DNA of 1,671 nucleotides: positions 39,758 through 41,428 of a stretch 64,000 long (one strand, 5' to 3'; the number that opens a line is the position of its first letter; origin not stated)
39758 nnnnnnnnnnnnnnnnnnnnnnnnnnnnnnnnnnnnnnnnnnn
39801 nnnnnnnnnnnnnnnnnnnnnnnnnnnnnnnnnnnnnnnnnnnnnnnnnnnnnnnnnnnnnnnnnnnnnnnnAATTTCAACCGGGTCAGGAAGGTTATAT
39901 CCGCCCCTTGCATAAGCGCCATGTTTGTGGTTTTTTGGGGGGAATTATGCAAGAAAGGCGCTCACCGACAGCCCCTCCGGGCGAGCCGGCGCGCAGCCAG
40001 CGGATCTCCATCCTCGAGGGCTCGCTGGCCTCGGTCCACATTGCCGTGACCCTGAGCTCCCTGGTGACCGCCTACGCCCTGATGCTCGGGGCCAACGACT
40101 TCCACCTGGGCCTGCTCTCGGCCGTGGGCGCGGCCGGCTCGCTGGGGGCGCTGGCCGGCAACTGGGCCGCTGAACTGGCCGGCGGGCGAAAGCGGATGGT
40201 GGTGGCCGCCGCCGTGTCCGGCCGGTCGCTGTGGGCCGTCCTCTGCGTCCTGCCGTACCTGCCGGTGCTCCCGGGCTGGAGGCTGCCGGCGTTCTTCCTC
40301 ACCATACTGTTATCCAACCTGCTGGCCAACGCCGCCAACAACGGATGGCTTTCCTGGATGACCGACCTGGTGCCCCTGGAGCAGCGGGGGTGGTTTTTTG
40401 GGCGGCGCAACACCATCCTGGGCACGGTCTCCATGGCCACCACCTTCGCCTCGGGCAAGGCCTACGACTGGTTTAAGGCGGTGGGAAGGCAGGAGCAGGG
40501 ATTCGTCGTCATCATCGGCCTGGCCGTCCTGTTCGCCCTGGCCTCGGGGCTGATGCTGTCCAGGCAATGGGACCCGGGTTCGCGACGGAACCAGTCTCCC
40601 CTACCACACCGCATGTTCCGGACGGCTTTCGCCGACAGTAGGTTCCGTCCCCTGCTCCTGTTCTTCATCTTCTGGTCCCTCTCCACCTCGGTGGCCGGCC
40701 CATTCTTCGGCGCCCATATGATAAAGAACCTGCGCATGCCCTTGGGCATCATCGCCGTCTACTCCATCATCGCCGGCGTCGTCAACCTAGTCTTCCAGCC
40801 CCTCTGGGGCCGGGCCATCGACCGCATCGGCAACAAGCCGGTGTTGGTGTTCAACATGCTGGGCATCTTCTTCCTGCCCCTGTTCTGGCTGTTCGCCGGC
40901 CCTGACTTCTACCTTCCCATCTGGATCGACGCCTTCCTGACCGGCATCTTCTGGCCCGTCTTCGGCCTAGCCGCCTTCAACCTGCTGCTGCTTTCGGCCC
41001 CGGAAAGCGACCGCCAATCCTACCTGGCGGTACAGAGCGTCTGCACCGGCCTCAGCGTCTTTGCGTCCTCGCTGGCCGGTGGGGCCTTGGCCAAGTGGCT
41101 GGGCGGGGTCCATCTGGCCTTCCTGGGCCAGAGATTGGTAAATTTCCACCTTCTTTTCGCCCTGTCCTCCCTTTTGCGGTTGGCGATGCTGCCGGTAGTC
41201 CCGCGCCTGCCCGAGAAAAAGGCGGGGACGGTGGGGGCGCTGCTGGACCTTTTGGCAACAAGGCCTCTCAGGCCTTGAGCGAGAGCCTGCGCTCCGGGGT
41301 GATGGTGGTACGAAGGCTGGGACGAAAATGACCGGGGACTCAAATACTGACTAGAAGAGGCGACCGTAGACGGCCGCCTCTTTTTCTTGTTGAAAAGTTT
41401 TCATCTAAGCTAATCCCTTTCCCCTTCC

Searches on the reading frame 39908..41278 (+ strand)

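Call 65: search_protein_families(library=pfam, proteins=[window:39908-41278:+], max_evalue=0.000001)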
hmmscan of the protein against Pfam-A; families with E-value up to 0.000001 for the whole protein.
window:39908-41278:+ (456 aa): 1 family
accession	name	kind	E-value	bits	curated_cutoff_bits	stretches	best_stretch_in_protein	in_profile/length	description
PF07690.21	MFS_1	-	8.7e-15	54.9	33.4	1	250-424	2-172/347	Major Facilitator Superfamily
